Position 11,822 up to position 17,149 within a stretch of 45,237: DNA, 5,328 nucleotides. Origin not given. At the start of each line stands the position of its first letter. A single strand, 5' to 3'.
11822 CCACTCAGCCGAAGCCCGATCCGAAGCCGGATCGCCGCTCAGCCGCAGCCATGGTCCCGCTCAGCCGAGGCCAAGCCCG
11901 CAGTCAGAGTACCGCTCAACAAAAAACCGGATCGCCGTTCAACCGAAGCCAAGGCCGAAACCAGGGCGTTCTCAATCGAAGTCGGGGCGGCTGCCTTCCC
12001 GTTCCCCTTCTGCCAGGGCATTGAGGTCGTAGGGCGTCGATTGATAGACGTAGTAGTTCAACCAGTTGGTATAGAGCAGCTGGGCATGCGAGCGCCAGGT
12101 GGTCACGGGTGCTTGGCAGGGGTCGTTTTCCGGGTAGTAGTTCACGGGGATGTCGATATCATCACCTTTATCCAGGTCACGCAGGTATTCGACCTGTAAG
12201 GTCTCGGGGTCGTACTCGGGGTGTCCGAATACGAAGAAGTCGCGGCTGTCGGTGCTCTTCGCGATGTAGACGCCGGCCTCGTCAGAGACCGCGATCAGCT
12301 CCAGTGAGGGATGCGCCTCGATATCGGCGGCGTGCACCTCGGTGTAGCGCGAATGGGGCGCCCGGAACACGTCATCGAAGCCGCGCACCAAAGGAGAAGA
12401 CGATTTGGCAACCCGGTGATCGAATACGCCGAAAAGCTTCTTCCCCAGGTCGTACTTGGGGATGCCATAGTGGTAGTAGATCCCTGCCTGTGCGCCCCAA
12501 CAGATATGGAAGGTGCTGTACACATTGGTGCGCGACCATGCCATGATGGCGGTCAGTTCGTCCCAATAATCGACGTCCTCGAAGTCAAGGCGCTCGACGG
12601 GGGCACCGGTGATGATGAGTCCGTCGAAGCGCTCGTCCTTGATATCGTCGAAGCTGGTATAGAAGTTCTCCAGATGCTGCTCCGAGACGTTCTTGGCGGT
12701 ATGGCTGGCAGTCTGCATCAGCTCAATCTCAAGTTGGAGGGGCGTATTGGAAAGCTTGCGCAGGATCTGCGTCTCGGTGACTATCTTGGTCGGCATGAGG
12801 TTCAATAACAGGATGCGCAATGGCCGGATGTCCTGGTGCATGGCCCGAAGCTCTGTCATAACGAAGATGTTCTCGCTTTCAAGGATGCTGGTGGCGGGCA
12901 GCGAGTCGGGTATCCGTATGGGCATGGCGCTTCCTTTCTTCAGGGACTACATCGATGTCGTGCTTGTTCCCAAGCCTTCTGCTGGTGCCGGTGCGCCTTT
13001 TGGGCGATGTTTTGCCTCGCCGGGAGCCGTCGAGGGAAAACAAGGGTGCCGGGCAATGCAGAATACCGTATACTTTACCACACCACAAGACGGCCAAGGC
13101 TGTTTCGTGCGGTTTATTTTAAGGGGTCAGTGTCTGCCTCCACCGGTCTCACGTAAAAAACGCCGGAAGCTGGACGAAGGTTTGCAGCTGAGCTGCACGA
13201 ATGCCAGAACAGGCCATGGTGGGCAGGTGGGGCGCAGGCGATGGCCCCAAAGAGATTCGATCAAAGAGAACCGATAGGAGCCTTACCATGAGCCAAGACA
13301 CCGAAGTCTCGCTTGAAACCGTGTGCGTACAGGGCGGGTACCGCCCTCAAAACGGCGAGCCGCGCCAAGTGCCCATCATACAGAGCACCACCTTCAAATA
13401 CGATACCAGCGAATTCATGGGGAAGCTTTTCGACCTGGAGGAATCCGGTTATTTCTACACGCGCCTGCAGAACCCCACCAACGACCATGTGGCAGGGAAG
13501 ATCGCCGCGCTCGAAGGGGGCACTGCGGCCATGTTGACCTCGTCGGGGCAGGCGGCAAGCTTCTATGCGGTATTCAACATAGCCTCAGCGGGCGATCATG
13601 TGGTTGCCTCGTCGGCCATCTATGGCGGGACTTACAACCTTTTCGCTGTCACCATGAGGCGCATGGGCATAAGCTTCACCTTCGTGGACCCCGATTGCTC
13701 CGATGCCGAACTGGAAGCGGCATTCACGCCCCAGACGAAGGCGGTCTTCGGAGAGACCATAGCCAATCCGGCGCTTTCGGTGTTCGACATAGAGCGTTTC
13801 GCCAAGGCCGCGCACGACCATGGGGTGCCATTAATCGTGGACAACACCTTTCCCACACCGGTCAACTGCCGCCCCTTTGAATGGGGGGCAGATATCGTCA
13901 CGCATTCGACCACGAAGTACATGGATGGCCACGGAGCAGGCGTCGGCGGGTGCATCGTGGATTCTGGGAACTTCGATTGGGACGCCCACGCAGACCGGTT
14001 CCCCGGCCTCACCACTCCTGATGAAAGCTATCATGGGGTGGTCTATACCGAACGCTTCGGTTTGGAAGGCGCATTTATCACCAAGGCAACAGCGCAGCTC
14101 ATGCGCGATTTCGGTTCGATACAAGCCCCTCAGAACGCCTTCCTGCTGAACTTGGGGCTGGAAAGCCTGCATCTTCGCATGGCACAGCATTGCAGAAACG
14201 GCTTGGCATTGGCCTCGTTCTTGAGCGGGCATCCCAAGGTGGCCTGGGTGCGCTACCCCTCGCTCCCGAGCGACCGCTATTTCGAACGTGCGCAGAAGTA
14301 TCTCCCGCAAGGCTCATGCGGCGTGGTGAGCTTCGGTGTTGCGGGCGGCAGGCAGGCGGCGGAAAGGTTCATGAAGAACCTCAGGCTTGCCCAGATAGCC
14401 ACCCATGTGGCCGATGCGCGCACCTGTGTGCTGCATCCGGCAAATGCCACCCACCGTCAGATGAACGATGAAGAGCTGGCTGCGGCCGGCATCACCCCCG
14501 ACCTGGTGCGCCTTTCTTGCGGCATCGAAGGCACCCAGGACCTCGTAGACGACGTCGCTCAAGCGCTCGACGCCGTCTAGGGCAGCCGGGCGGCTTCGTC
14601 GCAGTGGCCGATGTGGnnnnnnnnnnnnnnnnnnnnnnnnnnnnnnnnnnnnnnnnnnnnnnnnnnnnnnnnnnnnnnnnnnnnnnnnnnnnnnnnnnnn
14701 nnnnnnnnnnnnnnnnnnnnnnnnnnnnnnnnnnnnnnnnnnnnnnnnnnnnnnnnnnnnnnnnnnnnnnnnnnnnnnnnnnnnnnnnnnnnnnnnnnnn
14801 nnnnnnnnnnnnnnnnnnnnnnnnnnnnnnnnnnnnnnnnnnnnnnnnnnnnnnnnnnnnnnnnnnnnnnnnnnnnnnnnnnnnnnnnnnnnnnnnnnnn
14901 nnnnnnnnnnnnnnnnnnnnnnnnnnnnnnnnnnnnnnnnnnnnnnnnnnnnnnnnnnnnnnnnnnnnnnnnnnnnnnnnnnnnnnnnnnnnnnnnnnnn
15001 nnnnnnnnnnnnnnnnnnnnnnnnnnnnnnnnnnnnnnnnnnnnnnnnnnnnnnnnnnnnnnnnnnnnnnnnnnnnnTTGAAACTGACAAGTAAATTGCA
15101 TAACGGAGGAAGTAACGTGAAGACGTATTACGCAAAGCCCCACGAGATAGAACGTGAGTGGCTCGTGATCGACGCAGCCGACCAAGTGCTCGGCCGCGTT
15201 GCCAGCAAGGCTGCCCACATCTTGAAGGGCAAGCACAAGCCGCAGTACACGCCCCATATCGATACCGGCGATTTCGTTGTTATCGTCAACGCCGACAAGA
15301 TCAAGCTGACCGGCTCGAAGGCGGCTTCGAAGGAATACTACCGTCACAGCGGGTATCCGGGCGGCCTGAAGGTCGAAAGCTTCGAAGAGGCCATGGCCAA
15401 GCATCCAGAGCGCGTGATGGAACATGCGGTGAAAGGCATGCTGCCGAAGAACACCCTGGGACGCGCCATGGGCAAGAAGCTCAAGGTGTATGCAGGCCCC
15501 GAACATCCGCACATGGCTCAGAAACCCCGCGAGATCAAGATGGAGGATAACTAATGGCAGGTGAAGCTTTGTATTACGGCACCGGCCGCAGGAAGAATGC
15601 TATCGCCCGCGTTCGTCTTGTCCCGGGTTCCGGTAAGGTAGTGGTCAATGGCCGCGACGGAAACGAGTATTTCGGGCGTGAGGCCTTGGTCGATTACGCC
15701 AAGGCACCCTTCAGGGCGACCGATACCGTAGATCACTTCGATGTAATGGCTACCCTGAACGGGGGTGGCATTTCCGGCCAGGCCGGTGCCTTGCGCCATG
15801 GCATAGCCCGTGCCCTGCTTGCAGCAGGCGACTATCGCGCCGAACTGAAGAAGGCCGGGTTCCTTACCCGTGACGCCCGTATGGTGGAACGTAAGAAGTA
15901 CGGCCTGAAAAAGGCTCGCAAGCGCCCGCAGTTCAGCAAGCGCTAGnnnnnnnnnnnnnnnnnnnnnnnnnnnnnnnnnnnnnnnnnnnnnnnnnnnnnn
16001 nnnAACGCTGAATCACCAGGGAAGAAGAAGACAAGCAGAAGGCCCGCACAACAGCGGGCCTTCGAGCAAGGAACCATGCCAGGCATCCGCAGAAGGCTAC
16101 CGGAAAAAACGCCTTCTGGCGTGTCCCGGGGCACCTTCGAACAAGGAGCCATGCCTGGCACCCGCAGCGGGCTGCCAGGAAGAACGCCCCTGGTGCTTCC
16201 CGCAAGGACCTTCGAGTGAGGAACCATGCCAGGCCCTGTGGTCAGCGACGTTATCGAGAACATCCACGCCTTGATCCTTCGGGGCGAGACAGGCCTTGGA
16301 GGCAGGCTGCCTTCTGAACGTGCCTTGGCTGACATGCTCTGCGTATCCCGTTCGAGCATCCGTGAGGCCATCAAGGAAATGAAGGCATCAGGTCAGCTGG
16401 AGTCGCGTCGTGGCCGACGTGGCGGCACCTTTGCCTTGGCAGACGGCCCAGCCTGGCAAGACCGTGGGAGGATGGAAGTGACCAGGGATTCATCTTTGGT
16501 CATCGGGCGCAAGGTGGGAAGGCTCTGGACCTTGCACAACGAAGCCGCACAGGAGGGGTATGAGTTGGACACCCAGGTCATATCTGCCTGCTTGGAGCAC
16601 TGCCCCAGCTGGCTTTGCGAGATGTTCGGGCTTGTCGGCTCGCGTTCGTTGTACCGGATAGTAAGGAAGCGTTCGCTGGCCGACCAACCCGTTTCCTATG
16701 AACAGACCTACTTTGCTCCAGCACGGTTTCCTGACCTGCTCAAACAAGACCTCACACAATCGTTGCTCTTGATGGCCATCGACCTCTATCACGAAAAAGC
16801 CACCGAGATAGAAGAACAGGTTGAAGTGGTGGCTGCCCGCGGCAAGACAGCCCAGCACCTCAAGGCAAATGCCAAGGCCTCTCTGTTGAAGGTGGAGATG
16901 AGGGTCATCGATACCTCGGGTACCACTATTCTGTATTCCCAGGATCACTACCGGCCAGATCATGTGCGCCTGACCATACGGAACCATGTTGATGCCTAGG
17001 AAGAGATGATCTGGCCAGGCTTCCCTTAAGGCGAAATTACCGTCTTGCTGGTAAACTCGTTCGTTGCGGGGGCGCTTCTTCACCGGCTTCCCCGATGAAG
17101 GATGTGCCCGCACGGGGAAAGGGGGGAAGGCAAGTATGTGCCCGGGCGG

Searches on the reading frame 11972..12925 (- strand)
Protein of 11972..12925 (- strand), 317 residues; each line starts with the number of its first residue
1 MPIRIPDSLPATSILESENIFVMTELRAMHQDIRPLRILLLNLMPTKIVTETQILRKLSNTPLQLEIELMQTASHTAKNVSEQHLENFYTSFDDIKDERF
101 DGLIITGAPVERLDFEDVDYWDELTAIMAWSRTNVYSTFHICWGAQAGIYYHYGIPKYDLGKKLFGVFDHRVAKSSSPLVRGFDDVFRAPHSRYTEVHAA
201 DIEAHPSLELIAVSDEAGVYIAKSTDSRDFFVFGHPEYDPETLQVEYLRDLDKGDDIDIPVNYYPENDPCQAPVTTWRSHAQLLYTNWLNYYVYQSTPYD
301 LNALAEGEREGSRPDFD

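Call 17: search_protein_families(library=pfam, proteins=[window:11972-12925:-], max_evalue=0.001)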
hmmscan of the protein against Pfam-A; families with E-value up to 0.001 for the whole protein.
window:11972-12925:- (317 aa): 2 families
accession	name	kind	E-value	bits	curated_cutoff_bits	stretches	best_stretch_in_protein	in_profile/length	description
PF04204.22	HTS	-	6.2e-140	465.8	27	1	2-299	1-298/298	Homoserine O-succinyltransferase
PF00117.34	GATase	-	1.7e-05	25.1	22.8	1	86-250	27-185/190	Glutamine amidotransferase class-I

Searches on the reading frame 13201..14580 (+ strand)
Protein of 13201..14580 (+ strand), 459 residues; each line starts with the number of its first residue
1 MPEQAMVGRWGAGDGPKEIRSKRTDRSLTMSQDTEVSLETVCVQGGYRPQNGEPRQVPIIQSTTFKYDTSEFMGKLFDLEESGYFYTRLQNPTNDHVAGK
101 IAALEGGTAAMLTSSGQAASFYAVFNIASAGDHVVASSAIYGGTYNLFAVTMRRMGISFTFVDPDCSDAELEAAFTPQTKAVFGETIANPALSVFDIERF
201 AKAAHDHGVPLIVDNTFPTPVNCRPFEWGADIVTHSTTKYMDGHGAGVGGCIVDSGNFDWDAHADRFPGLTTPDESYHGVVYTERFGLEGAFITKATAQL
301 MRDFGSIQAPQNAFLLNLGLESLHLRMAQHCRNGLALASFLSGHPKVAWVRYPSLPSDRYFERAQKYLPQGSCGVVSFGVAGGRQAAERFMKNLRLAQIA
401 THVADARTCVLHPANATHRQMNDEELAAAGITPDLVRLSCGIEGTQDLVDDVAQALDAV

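Call 17: search_protein_families(library=pfam, proteins=[window:13201-14580:+], max_evalue=0.001)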
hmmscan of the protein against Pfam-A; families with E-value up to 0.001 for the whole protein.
window:13201-14580:+ (459 aa): 2 families
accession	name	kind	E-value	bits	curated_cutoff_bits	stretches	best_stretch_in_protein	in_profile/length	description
PF01053.26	Cys_Met_Meta_PP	-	1.1e-121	406.5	27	1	39-456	1-380/381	Cys/Met metabolism PLP-dependent enzyme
PF01041.23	DegT_DnrJ_EryC1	-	7.1e-06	25.9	19.8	1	91-214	23-145/360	DegT/DnrJ/EryC1/StrS aminotransferase family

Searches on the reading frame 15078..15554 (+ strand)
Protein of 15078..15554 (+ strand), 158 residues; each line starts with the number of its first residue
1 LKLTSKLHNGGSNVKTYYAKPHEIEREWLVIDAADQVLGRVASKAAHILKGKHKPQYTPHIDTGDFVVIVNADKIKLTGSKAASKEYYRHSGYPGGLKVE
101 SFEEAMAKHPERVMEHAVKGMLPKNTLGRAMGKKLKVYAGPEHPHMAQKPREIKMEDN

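Call 79: search_protein_families(library=pfam, proteins=[window:15078-15554:+], max_evalue=0.01)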
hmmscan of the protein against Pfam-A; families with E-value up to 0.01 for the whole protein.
window:15078-15554:+ (158 aa): 1 family
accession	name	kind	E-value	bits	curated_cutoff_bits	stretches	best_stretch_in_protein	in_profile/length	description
PF00572.24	Ribosomal_L13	-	3e-49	166.5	23.8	1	26-144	1-119/119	Ribosomal protein L13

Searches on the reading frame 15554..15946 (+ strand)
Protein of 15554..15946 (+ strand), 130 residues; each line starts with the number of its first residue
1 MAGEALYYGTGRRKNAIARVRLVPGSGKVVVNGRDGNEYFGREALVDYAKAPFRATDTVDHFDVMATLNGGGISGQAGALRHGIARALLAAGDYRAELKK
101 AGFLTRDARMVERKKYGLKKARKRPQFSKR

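Call 18: search_protein_families(library=pfam, proteins=[window:15554-15946:+], max_evalue=0.001)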
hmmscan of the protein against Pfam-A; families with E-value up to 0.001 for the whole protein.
window:15554-15946:+ (130 aa): 1 family
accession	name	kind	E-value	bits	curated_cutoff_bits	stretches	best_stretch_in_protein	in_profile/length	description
PF00380.25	Ribosomal_S9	-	5.5e-47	159.6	22.5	1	11-130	1-121/121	Ribosomal protein S9/S16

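Call 21: search_solved_structures(query=window:15554-15946:+, max_evalue=1e-10)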
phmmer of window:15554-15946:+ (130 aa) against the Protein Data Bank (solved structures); distinct sequences matched with E-value up to 1e-10: 60.
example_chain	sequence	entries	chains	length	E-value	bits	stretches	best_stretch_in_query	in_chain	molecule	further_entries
3j9w_AI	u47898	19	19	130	7e-47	162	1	4-130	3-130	30S ribosomal protein uS9 | 30S ribosomal protein S9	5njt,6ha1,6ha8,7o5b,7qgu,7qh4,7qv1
9fy1_i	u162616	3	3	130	1.4e-46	161.1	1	4-130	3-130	Small ribosomal subunit protein uS9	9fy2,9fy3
8uu4_i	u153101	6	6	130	2.9e-46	160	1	4-130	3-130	Small ribosomal subunit protein uS9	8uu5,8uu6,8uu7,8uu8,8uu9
6htq_i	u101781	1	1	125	8.5e-46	158.5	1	7-129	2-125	30S ribosomal protein S9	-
5myj_AI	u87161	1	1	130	3.4e-45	156.6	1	4-130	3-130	30S ribosomal protein S9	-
7nhn_j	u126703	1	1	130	3.8e-45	156.4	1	4-130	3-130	30S ribosomal protein S9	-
7nhk_j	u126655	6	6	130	2.2e-44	154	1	4-130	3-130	30S ribosomal protein S9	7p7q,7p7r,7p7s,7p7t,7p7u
6o8w_i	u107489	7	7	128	3.3e-44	153.4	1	6-130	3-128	30S ribosomal protein S9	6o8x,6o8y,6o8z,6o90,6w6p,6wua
11bq_I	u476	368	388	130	1.2e-43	151.6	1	4-130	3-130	Small ribosomal subunit protein uS9 | 30S ribosomal protein S9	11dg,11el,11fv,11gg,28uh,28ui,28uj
10fz_I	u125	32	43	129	1.7e-43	151.1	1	4-130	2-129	Small ribosomal subunit protein uS9 | 30S ribosomal protein S9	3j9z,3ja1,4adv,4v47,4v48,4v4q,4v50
7qg8_8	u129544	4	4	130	1.9e-43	151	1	5-130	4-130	30S ribosomal protein S9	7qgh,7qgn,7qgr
4v6y_AI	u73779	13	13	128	3.1e-43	150.3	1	7-130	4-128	30S ribosomal protein S9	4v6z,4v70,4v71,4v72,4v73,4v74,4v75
23wi_i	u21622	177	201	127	3.6e-43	150.1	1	7-130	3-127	Small ribosomal subunit protein uS9 | 30S RIBOSOMAL PROTEIN S9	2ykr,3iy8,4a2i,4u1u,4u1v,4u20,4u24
4v4v_AI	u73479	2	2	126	4.3e-43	149.8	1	7-130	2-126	30S ribosomal subunit protein S9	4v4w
5nd8_i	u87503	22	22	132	8.5e-43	148.9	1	5-130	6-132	30S ribosomal protein S9 | Small ribosomal subunit protein uS9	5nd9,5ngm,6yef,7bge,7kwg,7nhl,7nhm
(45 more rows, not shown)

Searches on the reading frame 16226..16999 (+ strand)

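Call 18: search_protein_families(library=pfam, proteins=[window:16226-16999:+], max_evalue=0.001)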
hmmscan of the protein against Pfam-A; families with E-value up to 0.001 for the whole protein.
window:16226-16999:+ (257 aa): 4 families
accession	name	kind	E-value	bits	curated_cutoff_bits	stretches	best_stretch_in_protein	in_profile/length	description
PF07702.18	UTRA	-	1.8e-26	93.1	23.8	1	110-248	2-141/141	UTRA domain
PF00392.27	GntR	-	1.2e-13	50.9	27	1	8-64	4-60/64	Bacterial regulatory proteins, gntR family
PF08279.18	HTH_11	-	7.9e-05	22.9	25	1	33-66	20-53/55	HTH domain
PF02082.26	Rrf2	-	0.001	19.7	30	0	26-68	21-63/132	Iron-dependent Transcriptional regulator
